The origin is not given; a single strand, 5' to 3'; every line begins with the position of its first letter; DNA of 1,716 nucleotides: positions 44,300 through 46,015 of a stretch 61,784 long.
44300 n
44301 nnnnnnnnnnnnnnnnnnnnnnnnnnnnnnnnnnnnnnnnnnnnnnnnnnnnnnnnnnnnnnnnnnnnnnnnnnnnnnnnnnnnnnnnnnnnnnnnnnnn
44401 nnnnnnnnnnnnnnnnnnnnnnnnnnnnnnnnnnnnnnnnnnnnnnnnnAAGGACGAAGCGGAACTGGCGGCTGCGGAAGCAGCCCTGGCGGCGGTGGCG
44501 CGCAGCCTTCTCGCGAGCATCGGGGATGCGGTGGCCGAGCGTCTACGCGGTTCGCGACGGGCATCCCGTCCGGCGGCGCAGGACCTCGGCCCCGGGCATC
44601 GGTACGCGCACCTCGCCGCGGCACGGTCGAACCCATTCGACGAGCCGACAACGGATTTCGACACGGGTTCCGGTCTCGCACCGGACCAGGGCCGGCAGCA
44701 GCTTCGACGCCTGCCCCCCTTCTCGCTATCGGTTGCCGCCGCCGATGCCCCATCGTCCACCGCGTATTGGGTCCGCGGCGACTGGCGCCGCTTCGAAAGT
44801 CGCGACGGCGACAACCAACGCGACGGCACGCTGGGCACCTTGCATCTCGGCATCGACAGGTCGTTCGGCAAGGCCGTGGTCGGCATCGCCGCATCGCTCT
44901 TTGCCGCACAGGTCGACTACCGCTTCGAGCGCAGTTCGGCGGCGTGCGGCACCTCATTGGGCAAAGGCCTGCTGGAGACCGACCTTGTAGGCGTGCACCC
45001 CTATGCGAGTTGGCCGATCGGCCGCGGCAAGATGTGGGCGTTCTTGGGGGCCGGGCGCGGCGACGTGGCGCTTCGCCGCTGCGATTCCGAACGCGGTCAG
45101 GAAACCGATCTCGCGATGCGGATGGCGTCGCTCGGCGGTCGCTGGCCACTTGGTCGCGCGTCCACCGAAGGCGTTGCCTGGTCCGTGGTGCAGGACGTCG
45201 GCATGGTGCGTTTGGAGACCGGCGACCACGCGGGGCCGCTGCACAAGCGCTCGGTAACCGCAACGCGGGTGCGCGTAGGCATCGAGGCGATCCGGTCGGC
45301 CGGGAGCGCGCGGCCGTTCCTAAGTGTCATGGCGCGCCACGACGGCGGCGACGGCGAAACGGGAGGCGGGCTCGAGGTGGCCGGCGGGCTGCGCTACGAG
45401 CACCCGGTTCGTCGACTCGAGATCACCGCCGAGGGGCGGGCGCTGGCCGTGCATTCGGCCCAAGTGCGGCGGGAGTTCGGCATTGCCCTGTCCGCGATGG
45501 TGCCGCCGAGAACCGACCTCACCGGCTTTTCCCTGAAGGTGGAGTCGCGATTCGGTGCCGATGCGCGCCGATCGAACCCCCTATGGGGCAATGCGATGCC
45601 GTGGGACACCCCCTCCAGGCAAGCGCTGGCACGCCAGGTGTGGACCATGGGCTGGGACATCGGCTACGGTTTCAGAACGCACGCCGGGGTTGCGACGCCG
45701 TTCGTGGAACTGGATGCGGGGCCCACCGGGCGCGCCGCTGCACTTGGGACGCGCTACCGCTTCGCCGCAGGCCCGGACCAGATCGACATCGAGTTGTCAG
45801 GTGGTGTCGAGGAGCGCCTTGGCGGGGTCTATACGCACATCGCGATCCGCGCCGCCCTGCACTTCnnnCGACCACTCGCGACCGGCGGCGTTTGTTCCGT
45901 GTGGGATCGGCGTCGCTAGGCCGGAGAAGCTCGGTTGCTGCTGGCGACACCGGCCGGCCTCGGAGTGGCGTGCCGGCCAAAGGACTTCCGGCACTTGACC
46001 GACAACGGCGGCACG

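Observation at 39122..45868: Giant Calx-beta-repeat protein with a C-terminal autotransporter-like barrel, an unusual passenger architecture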

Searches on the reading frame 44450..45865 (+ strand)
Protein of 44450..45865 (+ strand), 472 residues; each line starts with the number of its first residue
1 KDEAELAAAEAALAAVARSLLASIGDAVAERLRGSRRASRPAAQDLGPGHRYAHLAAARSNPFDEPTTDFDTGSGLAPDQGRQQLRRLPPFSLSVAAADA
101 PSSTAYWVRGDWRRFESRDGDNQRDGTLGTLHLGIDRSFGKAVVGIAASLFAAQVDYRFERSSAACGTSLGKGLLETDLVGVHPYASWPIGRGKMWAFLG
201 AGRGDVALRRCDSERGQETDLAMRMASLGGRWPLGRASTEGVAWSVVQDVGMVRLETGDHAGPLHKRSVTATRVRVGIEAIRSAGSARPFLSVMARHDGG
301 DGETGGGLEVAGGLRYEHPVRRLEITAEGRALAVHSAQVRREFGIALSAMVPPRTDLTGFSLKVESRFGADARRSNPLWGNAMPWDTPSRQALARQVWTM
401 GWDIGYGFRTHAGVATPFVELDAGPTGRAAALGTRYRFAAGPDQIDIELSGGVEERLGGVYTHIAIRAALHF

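Call 7: search_protein_families(library=pfam, proteins=[window:44450-45865:+], max_evalue=10)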
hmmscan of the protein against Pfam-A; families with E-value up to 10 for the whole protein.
seq(472 aa): 1 family
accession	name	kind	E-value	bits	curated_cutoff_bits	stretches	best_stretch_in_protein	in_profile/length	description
PF03797.25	Autotransporter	-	2.6e-05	24.6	26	1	108-302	3-205/255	Autotransporter beta-domain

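Call 8: find_homologous_proteins(query=window:44450-45865:+, max_evalue=0.001)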
Query seq(472 aa) (472 aa): 10 proteins with E <= 0.001 among 8000 candidates.
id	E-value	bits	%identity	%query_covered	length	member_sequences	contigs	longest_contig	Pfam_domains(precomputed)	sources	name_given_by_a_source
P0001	4.9e-69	251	40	93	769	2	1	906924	PF03160.21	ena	-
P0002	2.2e-68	249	40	93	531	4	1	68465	-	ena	-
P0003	5.3e-68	248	38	93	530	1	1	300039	-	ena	-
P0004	2.0e-67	246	38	93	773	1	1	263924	PF03160.21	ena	-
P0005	5.1e-65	238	37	100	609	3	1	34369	-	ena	-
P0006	6.0e-54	202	40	78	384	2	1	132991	-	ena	-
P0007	2.9e-37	146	37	75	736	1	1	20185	PF03797.26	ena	-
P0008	1.5e-35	141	34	95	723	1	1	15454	PF03797.26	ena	-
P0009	1.2e-22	98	30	94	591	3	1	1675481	PF03797.26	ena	-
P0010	4.9e-15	73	29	67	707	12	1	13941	PF03160.21,PF03797.26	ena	-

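Call 12: search_solved_structures(query=A1, max_evalue=1)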
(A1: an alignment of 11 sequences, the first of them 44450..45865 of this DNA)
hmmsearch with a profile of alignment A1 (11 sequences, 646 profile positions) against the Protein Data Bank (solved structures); distinct sequences matched with E-value up to 1: 7.
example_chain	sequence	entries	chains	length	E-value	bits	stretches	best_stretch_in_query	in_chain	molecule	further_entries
3us9_A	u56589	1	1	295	0.01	17.4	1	20-131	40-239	Sodium/calcium exchanger 1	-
2fws_A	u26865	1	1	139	0.021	16.4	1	20-64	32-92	Sodium/calcium exchanger 1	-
2dpk_A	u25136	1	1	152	0.027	16.1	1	20-64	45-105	Sodium/calcium exchanger 1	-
3gin_A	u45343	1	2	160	0.047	15.3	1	20-56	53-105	Sodium/calcium exchanger 1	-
8sgi_A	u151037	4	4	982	0.08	14.5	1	20-124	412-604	Sodium/calcium exchanger 1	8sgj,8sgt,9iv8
8jp0_A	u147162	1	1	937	0.15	13.6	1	20-56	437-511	Sodium/calcium exchanger 1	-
3fq4_A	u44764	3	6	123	0.97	10.9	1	23-62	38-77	Integrin beta-4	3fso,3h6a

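Call 17: find_encoding_contigs(protein=P0010, flank=8000, max_places=3)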
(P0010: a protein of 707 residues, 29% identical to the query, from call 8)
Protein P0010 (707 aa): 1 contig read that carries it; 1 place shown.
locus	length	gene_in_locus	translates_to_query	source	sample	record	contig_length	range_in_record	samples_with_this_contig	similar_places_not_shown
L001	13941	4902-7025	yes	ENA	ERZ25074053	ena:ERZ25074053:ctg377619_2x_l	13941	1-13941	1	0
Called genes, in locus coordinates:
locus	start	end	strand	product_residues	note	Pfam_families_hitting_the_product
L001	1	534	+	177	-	?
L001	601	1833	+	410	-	-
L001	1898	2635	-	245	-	PF00872:Transposase_mut (weak)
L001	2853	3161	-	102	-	PF01797:Y1_Tnp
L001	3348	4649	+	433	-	PF20579:LapA (faint), PF14016:DUF4232 (faint), PF03160:Calx-beta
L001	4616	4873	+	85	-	-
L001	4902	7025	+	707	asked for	PF03160:Calx-beta, PF03797:Autotransporter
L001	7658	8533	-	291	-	-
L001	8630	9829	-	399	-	PF00271:Helicase_C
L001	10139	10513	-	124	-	-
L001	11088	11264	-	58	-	-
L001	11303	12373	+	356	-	PF13542:HTH_Tnp_ISL3, PF01610:DDE_Tnp_ISL3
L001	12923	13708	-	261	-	PF03372:Exo_endo_phos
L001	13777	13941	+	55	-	?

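Call 19: find_related_loci(query=A1, collection=genome_contigs, flank=10000)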
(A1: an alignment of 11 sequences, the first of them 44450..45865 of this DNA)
Query A1 (472 aa) in genome_contigs; peptide patterns used: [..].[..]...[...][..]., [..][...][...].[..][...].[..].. (x = any residue, [..] = any of these).
600 stretches matched a pattern (row limit reached: there are more); 43 encode a relative of the query (tblastn E <= 1e-3); 43 distinct loci.
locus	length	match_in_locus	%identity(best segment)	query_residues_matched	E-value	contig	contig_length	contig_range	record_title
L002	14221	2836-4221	36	1-460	2e-63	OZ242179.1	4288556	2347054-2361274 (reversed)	MAG: Candidatus Azotimanducaceae bacterium isolate 61860275-71fb-4faa-83a6-385f48b75eb5 genome assembly, chromosome: 1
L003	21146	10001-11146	32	91-472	8e-30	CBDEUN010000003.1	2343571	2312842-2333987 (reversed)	MAG: Arenicellales bacterium isolate ddc2e614-7ccd-4de8-a6f4-cf4be92c68d5 genome assembly, contig: contig_3, whole genom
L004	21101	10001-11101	29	84-447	1e-27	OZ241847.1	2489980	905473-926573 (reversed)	MAG: Gammaproteobacteria bacterium isolate 34f7a0bb-19db-4cea-b9ee-db7566f316d0 genome assembly, chromosome: 1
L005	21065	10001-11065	31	91-440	1e-27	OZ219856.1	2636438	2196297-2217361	MAG: Alphaproteobacteria bacterium isolate d3d0b66b-18c7-443e-bf48-04344bd14b82 genome assembly, chromosome: 1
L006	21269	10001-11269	26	3-441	3e-27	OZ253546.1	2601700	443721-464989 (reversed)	MAG: Candidatus Poriferihabitaceae bacterium isolate 463de4ad-0157-4836-b656-1c8ed91a77ea genome assembly, chromosome: 1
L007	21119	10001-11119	29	88-472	4e-27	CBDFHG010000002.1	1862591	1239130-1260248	MAG: Thermohalobaculum sp. isolate 6f21eef3-4e04-431d-82cf-8d107b5bd39d genome assembly, contig: contig_2, whole genome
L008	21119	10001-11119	29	88-472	8e-27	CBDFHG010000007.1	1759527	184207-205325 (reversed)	MAG: Thermohalobaculum sp. isolate 6f21eef3-4e04-431d-82cf-8d107b5bd39d genome assembly, contig: contig_7, whole genome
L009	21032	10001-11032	29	110-451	6e-27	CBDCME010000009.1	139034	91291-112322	MAG: Alphaproteobacteria bacterium isolate 1e3c690f-da49-40e6-bfa5-a0f7ba628e7d genome assembly, contig: contig_9, whole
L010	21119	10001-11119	30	88-472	4e-27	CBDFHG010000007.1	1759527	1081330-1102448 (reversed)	MAG: Thermohalobaculum sp. isolate 6f21eef3-4e04-431d-82cf-8d107b5bd39d genome assembly, contig: contig_7, whole genome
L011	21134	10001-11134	30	88-472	2e-26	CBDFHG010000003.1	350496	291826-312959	MAG: Thermohalobaculum sp. isolate 6f21eef3-4e04-431d-82cf-8d107b5bd39d genome assembly, contig: contig_3, whole genome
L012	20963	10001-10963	28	104-424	3e-26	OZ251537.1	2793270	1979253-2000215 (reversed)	MAG: Candidatus Poriferihabitaceae bacterium isolate 4a277d06-e83e-453a-90c9-1e0c52933546 genome assembly, chromosome: 1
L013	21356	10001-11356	30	6-472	2e-24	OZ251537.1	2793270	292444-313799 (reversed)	MAG: Candidatus Poriferihabitaceae bacterium isolate 4a277d06-e83e-453a-90c9-1e0c52933546 genome assembly, chromosome: 1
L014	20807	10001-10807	31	107-384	1e-23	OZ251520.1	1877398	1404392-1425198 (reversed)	MAG: uncultured candidatus Porisulfidus sp. isolate 7120165e-f957-427c-95f2-98bd3957b385 genome assembly, chromosome: 1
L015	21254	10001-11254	28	13-435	1e-23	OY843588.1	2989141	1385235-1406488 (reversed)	MAG: Nitrospirales bacterium isolate 9819de21-22ad-4990-9a47-e653be90bc7c genome assembly, chromosome: 1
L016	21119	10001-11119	29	88-472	1e-26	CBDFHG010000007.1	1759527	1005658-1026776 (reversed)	MAG: Thermohalobaculum sp. isolate 6f21eef3-4e04-431d-82cf-8d107b5bd39d genome assembly, contig: contig_7, whole genome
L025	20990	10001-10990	30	105-435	2e-18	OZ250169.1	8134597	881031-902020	MAG: Candidatus Marinacidobacterales bacterium isolate 549cdbe4-9bbc-4d2b-bb60-052536d6f51f genome assembly, chromosome:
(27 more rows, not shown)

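Call 20: predict_structure(alignment_id=A1)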
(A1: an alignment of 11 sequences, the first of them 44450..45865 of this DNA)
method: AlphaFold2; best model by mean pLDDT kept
length: 472 residues; sequences in the alignment: 11
mean_pLDDT: 67.9   pTM: 0.67
mean pLDDT of the five models: 67.9, 64.4, 63.3, 62.7, 57.6
residues with pLDDT >= 90: 58; 70-90: 214; 50-70: 107; < 50: 93
segments of 3 or more residues with pLDDT < 50: 35-92, 162-166, 371-396
pLDDT, mean of each block of 10 residues (from residue 1): 79 85 79 46 25 30 31 24 32 51 72 60 71 85 91 82 53 87 93 91 91 74 94 71 83 91 84 86 75 80 69 72 70 59 66 74 67 34 26 46 82 83 70 77 69 65 66 54
secondary structure, 60 per line:
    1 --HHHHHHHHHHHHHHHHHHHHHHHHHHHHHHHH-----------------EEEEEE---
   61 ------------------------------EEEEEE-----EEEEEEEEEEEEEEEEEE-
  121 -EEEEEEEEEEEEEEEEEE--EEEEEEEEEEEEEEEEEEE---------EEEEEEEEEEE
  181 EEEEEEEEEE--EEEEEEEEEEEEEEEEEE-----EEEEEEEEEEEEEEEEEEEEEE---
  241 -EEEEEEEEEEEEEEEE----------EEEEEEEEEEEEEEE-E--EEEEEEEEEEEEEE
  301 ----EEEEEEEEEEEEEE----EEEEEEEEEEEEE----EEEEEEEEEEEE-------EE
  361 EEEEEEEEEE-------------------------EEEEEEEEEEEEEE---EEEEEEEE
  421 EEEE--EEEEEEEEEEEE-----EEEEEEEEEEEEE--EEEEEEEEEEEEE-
elements in order: H3-34 E52-57 E91-96 E102-119 E122-139 E142-160 E170-190 E193-210 E216-237 E242-257 E268-282 E287-300 E305-318 E323-335 E340-351 E359-370 E396-409 E413-424 E427-438 E444-456 E459-471

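Call 24: fold_search(model_id=the predicted structure, library=pdb)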
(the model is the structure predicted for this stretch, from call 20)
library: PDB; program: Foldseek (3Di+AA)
matches with E <= 10: 658; with E <= 0.001: 45
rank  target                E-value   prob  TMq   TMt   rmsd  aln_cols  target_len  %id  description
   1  8the_A                8.7e-06  1.00  0.42  0.30  11.0       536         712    8  Cryo-EM structure of Pseudomonas aeruginosa TonB-dependent transporter PhuR in complex with synthetic antibody and hem (released 2024-01-31)
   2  6h7f_A                2.4e-05  1.00  0.43  0.32  12.2       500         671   10  Crystal structure of BauA, the Ferric preacinetobactin receptor from Acinetobacter baumannii in complex with Fe3+-Prea (released 2018-10-10)
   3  1fep                  2.6e-05  1.00  0.41  0.31  12.0       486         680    7  FERRIC ENTEROBACTIN RECEPTOR (released 1999-01-13)
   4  6h7v_B                3.6e-05  1.00  0.43  0.32  11.4       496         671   10  Crystal structure of BauA, the Ferric preacinetobactin receptor from Acinetobacter baumannii (released 2018-10-10)
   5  4aip_C                4.2e-05  1.00  0.42  0.32  11.9       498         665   11  The FrpB iron transporter from Neisseria meningitidis (F3-3 variant) (released 2013-01-23)
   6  6h7v_A                4.6e-05  1.00  0.42  0.31  12.4       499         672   10  Crystal structure of BauA, the Ferric preacinetobactin receptor from Acinetobacter baumannii (released 2018-10-10)
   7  2hdi_A                5.6e-05  1.00  0.40  0.33  11.5       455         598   11  Crystal structure of the Colicin I receptor Cir from E.coli in complex with receptor binding domain of Colicin Ia. (released 2007-05-08)
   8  4aip_B                8.7e-05  1.00  0.42  0.31  11.9       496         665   10  The FrpB iron transporter from Neisseria meningitidis (F3-3 variant) (released 2013-01-23)
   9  1nqg                  9.2e-05  1.00  0.38  0.33  11.3       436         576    7  OUTER MEMBRANE COBALAMIN TRANSPORTER (BTUB) FROM E. COLI, WITH BOUND CALCIUM (released 2003-04-29)
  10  6v81                  9.6e-05  1.00  0.40  0.31  11.2       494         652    9  The crystal structure of the outer-membrane transporter YncD (released 2020-05-06)
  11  9p1u_F                9.6e-05  1.00  0.27  0.27  13.3       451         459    8  beta-barrel assembly machine from Escherichia coli in an late state of LptD assembly (released 2026-03-11)
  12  4b7o                  1.1e-04  1.00  0.42  0.32  11.9       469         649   12  THE FrpB IRON TRANSPORTER FROM NEISSERIA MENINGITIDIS (F5-1 VARIANT) APOPROTEIN FORM (released 2013-01-23)
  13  4aiq                  1.1e-04  1.00  0.44  0.33  11.5       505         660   11  The FrpB iron transporter from Neisseria meningitidis (F5-1 variant) (released 2013-01-23)
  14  4aip_A                1.6e-04  1.00  0.44  0.33  11.2       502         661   11  The FrpB iron transporter from Neisseria meningitidis (F3-3 variant) (released 2013-01-23)
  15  4epa                  1.6e-04  1.00  0.38  0.30  10.7       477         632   11  The crystal structure of the ferric yersiniabactin uptake receptor FyuA from Yersinia pestis (released 2012-06-20)
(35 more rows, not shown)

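Call 38: search_protein_families(library=pfam, alignment_id=A2, max_evalue=0.001)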
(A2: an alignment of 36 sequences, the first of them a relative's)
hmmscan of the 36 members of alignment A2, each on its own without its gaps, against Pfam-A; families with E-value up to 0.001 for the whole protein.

A. member 1, L002:13-4260:+ (1416 aa): 1 family
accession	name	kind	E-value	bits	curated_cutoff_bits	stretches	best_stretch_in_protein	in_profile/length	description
PF03160.20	Calx-beta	-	1.5e-76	254.5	27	4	524-631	5-119/119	Calx-beta domain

B. families by the number of members that match (of 36 scanned): 48 families (the first 25 are shown)
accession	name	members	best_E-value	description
PF03797.25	Autotransporter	23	3.5e-15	Autotransporter beta-domain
PF03160.20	Calx-beta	11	2.4e-115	Calx-beta domain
PF05345.18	He_PIG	7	2e-44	Putative Ig domain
PF00028.23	Cadherin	5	8e-32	Cadherin domain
PF00041.27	fn3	4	1.3e-50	Fibronectin type III domain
PF16709.11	SCAB-Ig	4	1.3e-21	Ig domain of plant-specific actin-binding protein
PF17963.7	Big_9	3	3.1e-106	Bacterial Ig domain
PF22352.2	K319L-like_PKD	3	6.1e-22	K319L-like, PKD domain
PF20579.4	LapA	3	4.7e-11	LapA domain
PF02494.22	HYR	3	9.5e-07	HYR domain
PF19078.6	Big_12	2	1.8e-29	Bacterial Ig-like domain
PF23197.1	IG_AIR9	2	2.2e-28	AIR9 A9 domain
PF25059.1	FN3_DSCAM-DSCAML_C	2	1.4e-14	DSCAM/DSCAML C-terminal Fn3-like domain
PF16403.11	Bact_surface_Ig-like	2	1.1e-09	Bacterial surface protein, Ig-like domain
PF18911.6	PKD_4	2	7.2e-09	PKD domain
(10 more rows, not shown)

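Call 45: find_homologous_proteins(query=A3, max_evalue=1e-10)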
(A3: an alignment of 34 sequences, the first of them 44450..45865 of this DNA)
Query A3 (34 sequences) (472 aa, profile of the alignment): 20 proteins with E <= 1e-10 among 8000 candidates.
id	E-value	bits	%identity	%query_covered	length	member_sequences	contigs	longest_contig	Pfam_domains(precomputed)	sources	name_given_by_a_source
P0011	1.4e-150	520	29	67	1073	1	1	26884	PF03160.21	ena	-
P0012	4.1e-147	509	30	70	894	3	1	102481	PF03160.21,PF03797.26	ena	-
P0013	2.2e-144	500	31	69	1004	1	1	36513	PF28033.1,PF21605.4,PF01108.24,PF25059.2,PF00028.24,PF25788.3,PF00041.28,PF16656.12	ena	-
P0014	1.1e-141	491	31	89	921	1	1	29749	PF03797.26,PF05345.19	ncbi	-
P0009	3.0e-139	483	30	94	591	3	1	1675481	PF03797.26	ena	-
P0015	1.4e-138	481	30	70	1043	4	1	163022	PF03160.21,PF03797.26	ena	-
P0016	2.2e-134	467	28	74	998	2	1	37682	PF07703.21,PF03160.21,PF03797.26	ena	-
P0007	3.7e-111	390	37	75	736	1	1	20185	PF03797.26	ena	-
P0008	2.3e-108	381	34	95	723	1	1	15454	PF03797.26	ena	-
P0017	4.6e-97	344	27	70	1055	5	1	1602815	PF03160.21,PF13753.13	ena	-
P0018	5.2e-89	317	35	92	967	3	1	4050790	PF17957.8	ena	-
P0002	2.9e-83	298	40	93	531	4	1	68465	-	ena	-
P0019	1.3e-82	296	37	100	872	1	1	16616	PF03160.21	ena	-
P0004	2.1e-81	292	38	93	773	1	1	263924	PF03160.21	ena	-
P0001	1.1e-79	287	40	93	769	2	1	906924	PF03160.21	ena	-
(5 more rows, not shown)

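Call 58: predict_structure(alignment_id=A4)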
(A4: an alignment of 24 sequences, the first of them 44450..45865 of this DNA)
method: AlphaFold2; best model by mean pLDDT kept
length: 472 residues; sequences in the alignment: 24
mean_pLDDT: 68.5   pTM: 0.69
mean pLDDT of the five models: 68.5, 68.4, 66.3, 66.1, 65.7
residues with pLDDT >= 90: 75; 70-90: 175; 50-70: 126; < 50: 96
segments of 3 or more residues with pLDDT < 50: 35-100, 164-166, 355-357, 381-395, 466-472
pLDDT, mean of each block of 10 residues (from residue 1): 82 90 83 47 26 26 25 26 31 40 68 68 75 82 89 83 53 88 94 93 92 76 96 73 87 93 85 91 79 88 83 82 79 68 75 58 69 56 36 50 65 68 65 65 58 63 52 42
secondary structure, 60 per line:
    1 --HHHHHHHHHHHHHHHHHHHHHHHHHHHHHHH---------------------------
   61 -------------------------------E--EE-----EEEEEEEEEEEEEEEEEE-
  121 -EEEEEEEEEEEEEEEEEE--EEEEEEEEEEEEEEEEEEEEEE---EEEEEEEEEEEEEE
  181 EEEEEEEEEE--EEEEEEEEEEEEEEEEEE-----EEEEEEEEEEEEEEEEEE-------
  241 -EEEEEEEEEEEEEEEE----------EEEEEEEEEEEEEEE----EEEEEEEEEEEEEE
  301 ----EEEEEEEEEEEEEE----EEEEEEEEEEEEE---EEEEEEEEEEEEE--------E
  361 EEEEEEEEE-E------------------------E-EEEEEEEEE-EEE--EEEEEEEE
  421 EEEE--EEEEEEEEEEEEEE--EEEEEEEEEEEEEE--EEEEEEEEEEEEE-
elements in order: H3-33 E102-119 E122-139 E142-163 E167-190 E193-210 E216-233 E242-257 E268-282 E287-300 E305-318 E323-335 E339-351 E360-369 E398-406 E408-410 E413-424 E427-440 E443-456 E459-471

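Call 68: search_protein_representatives(alignment_id=A5)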
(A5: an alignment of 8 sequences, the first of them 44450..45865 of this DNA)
Query: 8 sequences, 621 profile positions. Proteins with E-value up to 0.001 (for the whole library): 13725; up to 1e-10: 9067; up to 1e-30: 5652. The best 150 are listed.
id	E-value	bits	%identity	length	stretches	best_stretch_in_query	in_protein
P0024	1.3e-252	856.4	-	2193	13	14-621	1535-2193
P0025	4.1e-247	838.2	-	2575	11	16-621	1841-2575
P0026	3.2e-235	798.9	-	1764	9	38-621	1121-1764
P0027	3.7e-233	792.1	-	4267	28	37-621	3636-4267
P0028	2.0e-229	779.8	-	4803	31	16-606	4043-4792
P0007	1.0e-223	761.0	-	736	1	5-621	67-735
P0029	1.2e-223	760.7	-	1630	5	15-621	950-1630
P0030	7.5e-223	758.1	-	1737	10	19-621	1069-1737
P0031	4.0e-218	742.5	-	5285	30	3-610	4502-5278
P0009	2.7e-212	723.2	-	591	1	4-621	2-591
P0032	4.8e-201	686.1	-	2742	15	37-621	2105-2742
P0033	1.3e-197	674.8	-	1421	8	57-621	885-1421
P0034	5.5e-197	672.6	-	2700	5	15-621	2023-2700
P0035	2.9e-193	660.4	-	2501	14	3-621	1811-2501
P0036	4.6e-179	613.5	-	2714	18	14-606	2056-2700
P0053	1.0e-147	509.9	-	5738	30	12-621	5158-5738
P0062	1.5e-137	476.3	-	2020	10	37-621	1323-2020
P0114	3.5e-118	412.3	-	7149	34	59-621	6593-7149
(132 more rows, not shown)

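Call 76: list_cluster_members(proteins=[P0025, P0024, P0027, P0031, P0014, P0114, P0053, P0035, P0062, P0029])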
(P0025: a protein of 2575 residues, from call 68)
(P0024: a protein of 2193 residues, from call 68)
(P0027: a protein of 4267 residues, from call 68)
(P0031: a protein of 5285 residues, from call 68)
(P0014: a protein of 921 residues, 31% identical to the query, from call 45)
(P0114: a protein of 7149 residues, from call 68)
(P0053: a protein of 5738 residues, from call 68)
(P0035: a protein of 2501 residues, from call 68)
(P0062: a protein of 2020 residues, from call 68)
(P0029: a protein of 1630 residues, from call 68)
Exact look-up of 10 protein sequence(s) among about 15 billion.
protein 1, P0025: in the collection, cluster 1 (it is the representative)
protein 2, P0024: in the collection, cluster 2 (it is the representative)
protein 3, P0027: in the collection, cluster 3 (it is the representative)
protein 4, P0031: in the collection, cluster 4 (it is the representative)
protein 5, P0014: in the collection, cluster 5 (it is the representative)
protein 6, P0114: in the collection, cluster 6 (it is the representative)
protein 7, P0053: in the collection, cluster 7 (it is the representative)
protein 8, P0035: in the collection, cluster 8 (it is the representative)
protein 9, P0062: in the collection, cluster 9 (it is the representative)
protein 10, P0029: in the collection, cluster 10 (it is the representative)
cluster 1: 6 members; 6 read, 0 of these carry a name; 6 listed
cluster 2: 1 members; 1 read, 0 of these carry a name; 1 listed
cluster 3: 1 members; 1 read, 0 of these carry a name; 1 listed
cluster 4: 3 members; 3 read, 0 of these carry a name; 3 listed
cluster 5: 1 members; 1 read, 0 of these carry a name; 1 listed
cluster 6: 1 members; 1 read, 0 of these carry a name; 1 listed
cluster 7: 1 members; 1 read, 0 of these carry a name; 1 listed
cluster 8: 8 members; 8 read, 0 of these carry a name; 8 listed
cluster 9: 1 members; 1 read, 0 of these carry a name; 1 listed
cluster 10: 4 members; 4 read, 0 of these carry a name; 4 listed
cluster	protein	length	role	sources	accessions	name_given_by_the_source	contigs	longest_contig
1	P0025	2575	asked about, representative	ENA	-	-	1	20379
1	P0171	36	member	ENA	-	-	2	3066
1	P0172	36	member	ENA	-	-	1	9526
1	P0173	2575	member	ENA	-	-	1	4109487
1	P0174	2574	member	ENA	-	-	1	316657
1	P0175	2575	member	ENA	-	-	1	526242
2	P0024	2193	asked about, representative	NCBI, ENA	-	-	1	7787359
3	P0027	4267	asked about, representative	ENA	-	-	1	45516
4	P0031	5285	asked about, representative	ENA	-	-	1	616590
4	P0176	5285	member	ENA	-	-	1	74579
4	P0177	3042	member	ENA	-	-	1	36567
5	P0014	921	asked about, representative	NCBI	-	-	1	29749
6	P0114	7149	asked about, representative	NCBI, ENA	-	-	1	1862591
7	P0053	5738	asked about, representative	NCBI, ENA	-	-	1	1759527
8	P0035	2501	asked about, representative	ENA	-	-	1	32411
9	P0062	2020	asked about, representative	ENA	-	-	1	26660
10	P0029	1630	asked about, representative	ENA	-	-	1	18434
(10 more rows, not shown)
